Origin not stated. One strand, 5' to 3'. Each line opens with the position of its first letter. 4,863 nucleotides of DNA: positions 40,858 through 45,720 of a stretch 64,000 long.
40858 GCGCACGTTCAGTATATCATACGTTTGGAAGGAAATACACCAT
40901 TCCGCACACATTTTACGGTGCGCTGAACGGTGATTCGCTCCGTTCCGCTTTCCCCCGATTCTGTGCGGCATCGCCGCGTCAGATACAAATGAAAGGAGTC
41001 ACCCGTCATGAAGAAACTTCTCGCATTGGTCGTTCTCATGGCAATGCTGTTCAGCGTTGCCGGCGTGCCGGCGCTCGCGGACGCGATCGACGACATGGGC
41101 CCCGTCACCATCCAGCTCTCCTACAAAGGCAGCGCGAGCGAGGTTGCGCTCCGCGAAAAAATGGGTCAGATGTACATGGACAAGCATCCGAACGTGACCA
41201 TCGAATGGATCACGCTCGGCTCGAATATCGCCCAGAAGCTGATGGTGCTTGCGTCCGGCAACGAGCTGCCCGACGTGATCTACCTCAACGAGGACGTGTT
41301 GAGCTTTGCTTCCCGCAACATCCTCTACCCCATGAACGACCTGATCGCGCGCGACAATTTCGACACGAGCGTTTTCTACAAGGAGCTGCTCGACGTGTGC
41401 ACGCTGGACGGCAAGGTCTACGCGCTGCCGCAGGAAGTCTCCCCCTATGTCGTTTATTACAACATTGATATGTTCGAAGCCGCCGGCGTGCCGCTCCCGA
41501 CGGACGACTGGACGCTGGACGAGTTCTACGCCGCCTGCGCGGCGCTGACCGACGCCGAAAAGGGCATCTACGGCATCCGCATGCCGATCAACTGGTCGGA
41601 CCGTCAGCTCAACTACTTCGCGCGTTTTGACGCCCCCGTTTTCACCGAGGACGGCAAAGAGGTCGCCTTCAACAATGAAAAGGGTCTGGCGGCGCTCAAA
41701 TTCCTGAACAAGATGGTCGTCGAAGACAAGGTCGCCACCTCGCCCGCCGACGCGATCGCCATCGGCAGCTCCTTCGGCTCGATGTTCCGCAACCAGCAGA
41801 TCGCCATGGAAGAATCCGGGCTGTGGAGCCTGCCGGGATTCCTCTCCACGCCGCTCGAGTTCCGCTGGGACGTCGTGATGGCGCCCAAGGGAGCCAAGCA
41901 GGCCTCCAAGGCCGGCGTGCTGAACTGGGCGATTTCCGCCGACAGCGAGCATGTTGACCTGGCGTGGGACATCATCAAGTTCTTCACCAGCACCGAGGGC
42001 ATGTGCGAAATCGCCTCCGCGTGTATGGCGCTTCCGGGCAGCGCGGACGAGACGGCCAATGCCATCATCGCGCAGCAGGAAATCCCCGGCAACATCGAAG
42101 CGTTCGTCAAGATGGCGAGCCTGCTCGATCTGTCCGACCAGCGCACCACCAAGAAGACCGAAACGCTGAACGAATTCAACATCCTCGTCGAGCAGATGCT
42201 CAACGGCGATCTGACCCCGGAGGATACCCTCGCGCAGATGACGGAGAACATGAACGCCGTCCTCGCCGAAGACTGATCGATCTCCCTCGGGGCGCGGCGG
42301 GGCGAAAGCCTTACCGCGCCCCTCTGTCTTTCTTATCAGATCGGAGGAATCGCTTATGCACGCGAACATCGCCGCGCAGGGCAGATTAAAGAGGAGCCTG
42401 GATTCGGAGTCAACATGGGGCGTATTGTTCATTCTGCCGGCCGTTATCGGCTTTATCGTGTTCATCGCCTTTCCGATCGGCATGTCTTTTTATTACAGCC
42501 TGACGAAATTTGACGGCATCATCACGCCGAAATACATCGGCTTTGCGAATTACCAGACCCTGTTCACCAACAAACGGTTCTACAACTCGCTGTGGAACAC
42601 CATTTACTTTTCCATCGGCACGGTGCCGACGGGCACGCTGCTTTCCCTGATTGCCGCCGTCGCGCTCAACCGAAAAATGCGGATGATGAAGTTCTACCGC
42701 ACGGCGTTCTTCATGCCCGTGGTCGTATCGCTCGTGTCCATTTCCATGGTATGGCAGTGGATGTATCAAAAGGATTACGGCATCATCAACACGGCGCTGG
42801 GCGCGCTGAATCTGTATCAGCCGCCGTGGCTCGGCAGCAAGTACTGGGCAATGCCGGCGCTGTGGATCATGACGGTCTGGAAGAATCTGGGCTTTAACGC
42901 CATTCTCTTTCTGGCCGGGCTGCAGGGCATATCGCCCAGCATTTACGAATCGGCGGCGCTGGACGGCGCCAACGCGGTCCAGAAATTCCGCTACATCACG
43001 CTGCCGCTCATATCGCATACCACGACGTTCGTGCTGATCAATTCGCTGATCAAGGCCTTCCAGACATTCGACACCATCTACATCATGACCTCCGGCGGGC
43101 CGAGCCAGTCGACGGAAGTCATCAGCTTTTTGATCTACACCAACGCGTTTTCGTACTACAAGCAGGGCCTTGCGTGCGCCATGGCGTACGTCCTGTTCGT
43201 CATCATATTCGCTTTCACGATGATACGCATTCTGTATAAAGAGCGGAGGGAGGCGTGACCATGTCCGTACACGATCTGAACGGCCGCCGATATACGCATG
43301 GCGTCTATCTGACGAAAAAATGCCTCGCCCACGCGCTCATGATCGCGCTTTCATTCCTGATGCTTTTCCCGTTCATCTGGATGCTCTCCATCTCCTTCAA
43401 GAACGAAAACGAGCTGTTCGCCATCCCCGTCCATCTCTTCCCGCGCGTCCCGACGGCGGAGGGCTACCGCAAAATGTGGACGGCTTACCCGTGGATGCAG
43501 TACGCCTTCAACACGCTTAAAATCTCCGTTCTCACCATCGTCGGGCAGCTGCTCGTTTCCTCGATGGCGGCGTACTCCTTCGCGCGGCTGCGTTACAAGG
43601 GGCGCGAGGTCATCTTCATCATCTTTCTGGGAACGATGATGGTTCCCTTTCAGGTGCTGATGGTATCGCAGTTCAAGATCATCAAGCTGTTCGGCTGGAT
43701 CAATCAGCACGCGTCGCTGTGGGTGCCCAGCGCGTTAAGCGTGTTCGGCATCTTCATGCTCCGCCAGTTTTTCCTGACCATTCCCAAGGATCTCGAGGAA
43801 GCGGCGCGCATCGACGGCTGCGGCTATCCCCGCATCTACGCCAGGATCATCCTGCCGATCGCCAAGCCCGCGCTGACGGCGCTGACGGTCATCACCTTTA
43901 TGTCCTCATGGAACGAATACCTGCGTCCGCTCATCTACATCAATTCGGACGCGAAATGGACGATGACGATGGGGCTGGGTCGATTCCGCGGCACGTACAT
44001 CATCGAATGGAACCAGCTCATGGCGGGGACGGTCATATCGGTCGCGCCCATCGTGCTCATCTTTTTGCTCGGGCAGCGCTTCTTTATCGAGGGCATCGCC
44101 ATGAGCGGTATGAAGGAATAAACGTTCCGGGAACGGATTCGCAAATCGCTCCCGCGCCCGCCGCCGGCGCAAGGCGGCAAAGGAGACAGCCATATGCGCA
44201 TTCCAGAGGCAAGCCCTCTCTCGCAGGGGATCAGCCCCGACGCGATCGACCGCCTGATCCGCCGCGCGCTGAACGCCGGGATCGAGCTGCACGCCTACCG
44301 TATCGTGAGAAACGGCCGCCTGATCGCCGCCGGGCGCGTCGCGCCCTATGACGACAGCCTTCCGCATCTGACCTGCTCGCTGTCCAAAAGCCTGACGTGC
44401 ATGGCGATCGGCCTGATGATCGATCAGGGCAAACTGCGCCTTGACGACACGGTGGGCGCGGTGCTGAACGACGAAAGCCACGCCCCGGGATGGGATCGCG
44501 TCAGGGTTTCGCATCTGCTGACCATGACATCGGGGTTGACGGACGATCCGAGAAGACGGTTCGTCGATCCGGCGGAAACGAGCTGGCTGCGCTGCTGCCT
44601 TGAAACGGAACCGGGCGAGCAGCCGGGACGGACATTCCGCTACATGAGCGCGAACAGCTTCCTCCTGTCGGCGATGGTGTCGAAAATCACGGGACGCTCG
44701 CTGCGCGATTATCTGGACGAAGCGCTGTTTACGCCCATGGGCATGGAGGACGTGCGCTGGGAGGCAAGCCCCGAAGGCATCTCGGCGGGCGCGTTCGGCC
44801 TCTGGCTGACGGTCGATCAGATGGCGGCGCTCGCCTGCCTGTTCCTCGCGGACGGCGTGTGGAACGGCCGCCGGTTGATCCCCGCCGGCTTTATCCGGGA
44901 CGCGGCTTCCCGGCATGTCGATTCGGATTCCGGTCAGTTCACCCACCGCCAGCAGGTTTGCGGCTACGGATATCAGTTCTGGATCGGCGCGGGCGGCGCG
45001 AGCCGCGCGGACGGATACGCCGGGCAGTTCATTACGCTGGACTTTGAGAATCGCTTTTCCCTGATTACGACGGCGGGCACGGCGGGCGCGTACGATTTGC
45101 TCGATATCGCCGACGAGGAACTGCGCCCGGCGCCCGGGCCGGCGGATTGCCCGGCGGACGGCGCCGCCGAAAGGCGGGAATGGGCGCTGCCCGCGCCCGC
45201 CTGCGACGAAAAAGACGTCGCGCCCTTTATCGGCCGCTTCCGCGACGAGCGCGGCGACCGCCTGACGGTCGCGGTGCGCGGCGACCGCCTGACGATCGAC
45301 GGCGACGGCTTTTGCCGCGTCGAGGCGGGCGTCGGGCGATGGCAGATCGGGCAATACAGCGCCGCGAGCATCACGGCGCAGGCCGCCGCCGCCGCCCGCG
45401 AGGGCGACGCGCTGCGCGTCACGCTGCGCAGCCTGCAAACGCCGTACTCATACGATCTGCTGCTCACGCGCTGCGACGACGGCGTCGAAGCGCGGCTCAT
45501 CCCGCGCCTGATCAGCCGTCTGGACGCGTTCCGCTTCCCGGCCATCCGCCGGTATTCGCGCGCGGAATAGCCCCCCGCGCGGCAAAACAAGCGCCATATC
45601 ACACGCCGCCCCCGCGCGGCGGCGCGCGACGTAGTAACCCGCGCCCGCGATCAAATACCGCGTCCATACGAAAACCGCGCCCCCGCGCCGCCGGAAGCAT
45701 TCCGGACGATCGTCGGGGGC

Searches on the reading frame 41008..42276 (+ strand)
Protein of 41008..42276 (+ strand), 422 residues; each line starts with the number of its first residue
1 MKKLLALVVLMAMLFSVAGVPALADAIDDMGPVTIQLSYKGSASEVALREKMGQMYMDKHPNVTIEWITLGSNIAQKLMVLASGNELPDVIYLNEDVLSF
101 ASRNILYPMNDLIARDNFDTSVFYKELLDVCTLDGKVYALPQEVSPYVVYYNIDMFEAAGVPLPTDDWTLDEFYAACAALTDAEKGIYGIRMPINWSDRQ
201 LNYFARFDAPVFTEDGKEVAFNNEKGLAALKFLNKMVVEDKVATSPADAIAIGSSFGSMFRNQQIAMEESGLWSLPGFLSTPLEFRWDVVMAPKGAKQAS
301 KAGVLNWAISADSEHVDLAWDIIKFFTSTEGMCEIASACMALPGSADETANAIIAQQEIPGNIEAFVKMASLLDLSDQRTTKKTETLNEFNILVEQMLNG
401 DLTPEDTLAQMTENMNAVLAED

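Call 44: search_protein_families(library=pfam, proteins=[window:41008-42276:+])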
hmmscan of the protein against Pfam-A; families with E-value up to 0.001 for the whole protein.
window:41008-42276:+ (422 aa): 2 families
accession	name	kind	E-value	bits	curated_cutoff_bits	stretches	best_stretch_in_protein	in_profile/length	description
PF01547.30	SBP_bac_1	-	1.3e-33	117.8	26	1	47-331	9-305/307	Bacterial extracellular solute-binding protein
PF13416.11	SBP_bac_8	-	1.9e-31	110.3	27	1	52-344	2-261/279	Bacterial extracellular solute-binding protein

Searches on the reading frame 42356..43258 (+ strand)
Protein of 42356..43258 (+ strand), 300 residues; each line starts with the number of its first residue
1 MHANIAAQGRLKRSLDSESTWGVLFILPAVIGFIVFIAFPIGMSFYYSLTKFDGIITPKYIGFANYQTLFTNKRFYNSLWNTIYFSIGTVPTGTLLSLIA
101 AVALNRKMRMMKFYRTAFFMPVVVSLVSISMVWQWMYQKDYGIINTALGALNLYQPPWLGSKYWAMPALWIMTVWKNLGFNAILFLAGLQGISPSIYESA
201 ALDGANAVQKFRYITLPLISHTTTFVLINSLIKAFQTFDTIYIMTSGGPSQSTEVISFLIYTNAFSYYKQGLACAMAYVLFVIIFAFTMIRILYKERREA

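Call 44: search_protein_families(library=pfam, proteins=[window:42356-43258:+])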
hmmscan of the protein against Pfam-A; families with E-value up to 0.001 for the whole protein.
window:42356-43258:+ (300 aa): 1 family
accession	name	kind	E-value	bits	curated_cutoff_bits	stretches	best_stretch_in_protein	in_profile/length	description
PF00528.27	BPD_transp_1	-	5.5e-13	49.5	26.4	1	93-290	1-175/184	Binding-protein-dependent transport system inner membrane component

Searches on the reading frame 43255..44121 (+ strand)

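Call 44: search_protein_families(library=pfam, proteins=[window:43255-44121:+])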
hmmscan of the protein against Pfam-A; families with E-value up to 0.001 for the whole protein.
window:43255-44121:+ (288 aa): 1 family
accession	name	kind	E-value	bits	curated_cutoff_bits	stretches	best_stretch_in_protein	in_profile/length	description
PF00528.27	BPD_transp_1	-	1.1e-16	61.5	26.4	1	100-277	3-178/184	Binding-protein-dependent transport system inner membrane component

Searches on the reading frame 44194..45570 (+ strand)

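Call 44: search_protein_families(library=pfam, proteins=[window:44194-45570:+])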
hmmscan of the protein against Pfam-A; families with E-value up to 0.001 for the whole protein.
window:44194-45570:+ (458 aa): 1 family
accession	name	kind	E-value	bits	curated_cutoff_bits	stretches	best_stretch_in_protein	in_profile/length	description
PF00144.29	Beta-lactamase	-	1.5e-33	116.8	27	1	33-291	17-305/329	Beta-lactamase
